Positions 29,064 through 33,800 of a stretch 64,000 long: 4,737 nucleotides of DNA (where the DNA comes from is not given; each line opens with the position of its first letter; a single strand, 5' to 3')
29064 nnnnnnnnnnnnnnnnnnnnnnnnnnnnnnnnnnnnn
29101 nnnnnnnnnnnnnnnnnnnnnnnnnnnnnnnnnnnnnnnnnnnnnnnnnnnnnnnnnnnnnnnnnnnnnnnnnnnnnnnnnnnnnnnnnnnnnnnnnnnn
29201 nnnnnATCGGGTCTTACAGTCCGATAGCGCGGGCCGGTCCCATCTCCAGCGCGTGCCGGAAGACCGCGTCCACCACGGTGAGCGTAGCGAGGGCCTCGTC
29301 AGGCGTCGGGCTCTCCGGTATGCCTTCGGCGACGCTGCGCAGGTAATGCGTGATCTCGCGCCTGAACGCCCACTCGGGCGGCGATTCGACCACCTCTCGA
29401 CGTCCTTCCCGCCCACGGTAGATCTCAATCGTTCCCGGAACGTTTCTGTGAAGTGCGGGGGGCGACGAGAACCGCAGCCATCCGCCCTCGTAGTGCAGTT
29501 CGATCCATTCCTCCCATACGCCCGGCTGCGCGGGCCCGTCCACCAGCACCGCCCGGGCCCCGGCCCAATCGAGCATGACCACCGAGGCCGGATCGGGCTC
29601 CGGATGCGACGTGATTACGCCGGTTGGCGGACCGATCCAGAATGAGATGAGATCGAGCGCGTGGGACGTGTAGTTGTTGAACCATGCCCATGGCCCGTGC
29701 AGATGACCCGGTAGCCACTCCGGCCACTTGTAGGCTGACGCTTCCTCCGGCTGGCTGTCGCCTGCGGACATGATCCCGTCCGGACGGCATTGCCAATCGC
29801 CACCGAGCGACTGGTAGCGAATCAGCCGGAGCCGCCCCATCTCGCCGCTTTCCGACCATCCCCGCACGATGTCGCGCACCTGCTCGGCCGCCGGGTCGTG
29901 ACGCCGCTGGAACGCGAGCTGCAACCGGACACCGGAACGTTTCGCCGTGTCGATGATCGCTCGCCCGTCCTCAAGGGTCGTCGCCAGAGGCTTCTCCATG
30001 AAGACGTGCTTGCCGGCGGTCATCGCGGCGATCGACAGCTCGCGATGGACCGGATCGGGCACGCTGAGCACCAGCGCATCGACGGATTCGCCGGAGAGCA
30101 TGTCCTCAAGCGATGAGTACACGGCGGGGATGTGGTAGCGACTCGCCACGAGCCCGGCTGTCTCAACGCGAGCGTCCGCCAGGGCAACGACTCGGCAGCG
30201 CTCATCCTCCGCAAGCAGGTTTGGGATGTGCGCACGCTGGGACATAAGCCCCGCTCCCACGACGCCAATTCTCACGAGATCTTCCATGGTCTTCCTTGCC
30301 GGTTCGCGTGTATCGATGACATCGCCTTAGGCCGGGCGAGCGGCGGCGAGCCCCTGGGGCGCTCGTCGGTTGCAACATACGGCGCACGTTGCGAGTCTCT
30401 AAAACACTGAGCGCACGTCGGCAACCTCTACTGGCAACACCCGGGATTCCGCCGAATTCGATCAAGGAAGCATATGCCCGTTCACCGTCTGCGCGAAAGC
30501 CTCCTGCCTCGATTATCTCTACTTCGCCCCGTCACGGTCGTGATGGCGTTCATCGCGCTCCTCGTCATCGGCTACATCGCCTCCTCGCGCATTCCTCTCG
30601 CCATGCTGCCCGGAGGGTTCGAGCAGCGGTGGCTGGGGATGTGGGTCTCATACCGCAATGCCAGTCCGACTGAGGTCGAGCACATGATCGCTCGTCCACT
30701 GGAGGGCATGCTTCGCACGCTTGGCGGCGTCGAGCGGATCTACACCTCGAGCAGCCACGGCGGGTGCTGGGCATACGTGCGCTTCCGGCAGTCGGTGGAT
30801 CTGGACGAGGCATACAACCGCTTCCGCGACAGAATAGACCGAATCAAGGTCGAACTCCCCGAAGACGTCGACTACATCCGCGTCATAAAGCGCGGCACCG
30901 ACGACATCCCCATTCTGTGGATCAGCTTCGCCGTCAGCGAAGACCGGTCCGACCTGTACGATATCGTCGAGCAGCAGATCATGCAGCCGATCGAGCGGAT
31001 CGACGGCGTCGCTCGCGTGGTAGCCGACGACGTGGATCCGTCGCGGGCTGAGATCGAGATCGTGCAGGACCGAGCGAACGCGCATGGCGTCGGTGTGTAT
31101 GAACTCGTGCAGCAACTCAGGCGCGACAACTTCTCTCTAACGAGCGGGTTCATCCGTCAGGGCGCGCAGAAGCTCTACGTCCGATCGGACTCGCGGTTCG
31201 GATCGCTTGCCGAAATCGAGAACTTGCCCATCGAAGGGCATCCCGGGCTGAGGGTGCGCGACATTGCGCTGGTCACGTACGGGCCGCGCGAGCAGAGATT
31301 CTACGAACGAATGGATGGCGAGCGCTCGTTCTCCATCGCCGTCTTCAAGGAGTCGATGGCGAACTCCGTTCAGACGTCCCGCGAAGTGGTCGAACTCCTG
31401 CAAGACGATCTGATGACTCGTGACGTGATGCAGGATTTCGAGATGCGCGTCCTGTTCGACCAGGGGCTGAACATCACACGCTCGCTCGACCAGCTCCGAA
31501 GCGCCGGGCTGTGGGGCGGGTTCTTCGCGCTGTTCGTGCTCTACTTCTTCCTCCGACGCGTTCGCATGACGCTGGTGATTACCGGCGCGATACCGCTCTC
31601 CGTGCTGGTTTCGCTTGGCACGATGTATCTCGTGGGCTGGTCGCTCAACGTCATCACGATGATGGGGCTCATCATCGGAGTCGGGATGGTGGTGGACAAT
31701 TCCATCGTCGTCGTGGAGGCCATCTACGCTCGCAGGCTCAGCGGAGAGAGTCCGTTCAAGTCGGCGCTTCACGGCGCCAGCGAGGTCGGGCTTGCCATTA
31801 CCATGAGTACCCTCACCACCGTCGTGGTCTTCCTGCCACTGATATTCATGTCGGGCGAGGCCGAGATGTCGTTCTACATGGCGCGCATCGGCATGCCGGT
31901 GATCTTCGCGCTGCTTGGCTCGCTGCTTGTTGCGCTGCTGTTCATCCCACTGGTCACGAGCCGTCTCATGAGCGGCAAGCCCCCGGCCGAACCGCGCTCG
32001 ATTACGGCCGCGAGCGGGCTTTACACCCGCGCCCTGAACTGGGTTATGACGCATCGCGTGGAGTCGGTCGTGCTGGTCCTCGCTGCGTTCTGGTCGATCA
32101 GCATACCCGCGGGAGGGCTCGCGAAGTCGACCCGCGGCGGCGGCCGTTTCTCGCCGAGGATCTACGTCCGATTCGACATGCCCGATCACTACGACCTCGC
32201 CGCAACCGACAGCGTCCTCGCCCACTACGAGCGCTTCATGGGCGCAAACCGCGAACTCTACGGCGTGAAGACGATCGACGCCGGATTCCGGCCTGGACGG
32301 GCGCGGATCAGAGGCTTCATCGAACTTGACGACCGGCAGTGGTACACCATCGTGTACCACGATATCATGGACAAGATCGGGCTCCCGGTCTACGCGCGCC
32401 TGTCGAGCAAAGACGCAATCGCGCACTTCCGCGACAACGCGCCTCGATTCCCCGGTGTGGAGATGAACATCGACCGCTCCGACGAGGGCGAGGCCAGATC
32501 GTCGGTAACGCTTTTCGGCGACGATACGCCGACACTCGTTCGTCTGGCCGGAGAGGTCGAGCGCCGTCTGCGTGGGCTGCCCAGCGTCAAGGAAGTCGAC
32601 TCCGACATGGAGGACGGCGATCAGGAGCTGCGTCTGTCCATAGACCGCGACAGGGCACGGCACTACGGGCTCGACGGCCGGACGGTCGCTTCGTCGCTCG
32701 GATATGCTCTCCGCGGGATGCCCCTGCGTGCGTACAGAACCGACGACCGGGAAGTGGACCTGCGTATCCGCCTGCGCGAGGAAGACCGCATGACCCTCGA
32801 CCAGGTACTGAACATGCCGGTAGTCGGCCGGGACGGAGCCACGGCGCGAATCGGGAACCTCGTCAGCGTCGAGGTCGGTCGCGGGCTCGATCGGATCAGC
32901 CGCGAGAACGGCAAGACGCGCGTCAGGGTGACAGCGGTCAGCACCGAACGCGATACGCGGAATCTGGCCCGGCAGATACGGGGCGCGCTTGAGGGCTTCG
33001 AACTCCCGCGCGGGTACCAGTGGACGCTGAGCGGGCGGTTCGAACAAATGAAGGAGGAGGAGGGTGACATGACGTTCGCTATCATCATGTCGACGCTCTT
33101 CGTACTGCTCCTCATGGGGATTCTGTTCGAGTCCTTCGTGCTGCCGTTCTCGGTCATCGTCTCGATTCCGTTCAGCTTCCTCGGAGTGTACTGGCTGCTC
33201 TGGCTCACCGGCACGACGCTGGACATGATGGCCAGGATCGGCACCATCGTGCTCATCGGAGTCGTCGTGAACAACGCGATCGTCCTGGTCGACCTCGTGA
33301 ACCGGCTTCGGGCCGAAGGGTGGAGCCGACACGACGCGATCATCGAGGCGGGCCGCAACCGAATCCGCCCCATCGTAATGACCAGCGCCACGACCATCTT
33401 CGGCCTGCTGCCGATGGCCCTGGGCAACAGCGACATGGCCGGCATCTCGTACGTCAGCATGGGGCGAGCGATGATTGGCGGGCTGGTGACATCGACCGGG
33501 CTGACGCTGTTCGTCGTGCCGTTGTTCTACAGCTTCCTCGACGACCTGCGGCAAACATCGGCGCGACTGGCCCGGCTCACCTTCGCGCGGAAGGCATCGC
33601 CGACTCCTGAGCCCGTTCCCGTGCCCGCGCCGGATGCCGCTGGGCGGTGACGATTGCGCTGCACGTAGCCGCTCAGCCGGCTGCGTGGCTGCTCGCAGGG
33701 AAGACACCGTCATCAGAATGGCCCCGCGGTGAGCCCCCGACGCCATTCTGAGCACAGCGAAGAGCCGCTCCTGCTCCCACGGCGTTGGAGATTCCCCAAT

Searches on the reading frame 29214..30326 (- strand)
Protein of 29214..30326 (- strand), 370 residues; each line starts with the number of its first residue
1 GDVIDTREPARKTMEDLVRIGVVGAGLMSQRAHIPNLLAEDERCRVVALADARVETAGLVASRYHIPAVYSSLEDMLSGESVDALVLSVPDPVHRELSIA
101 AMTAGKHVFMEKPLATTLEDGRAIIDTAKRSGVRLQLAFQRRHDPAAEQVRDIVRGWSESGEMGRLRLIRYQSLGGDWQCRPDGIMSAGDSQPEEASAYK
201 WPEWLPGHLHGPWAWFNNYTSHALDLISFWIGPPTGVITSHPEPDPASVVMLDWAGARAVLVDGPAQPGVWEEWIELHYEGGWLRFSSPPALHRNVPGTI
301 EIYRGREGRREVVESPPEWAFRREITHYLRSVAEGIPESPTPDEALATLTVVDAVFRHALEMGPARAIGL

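Call 11: search_protein_families(library=pfam, proteins=[window:29214-30326:-], max_evalue=0.001)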
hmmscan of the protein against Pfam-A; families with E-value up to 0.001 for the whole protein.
window:29214-30326:- (370 aa): 1 family
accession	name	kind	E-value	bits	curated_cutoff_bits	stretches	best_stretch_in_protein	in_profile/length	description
PF01408.29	GFO_IDH_MocA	-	2.4e-27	96.4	24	1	18-138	1-119/120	Oxidoreductase family, NAD-binding Rossmann fold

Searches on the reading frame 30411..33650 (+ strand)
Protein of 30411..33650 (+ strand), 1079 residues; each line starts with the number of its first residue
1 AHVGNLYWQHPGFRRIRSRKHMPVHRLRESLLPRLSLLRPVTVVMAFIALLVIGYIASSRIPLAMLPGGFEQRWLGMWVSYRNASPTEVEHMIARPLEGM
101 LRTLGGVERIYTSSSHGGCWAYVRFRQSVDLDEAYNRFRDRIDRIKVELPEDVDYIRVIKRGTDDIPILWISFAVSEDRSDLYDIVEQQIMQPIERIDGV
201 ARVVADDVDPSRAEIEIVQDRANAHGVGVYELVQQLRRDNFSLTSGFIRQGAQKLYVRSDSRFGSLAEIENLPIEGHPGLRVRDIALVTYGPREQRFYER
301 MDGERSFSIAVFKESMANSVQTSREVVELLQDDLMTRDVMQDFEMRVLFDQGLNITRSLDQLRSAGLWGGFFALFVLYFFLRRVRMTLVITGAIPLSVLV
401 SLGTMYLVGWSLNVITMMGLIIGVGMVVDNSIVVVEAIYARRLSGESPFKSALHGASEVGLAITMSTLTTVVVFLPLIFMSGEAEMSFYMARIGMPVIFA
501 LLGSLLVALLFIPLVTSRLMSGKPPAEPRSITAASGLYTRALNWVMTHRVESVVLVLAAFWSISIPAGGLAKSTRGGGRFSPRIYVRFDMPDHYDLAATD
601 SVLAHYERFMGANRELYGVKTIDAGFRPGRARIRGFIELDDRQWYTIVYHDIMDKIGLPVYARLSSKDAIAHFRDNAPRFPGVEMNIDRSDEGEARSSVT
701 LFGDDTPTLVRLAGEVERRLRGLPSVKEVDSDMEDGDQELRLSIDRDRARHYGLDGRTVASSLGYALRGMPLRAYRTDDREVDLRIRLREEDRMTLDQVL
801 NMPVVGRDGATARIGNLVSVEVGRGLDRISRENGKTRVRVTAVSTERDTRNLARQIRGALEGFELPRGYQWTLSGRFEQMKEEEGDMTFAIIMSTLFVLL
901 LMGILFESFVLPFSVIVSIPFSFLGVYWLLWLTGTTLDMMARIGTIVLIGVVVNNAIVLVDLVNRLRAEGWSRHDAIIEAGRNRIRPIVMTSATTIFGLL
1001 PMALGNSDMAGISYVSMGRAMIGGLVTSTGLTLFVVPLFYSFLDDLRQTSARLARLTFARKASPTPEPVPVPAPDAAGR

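Call 11: search_protein_families(library=pfam, proteins=[window:30411-33650:+], max_evalue=0.001)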
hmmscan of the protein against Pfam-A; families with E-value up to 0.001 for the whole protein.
window:30411-33650:+ (1079 aa): 3 families
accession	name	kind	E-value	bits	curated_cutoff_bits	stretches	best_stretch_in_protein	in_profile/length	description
PF00873.25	ACR_tran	-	2.1e-173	579.1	28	1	34-1043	3-1020/1021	AcrB/AcrD/AcrF family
PF03176.21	MMPL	-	1.1e-09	38.1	20.5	1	838-1037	92-296/333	MMPL family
PF02355.23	SecD_SecF_C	-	5.8e-07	29.5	20.5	1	370-509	39-180/189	Protein export membrane protein SecD/SecF, C-terminal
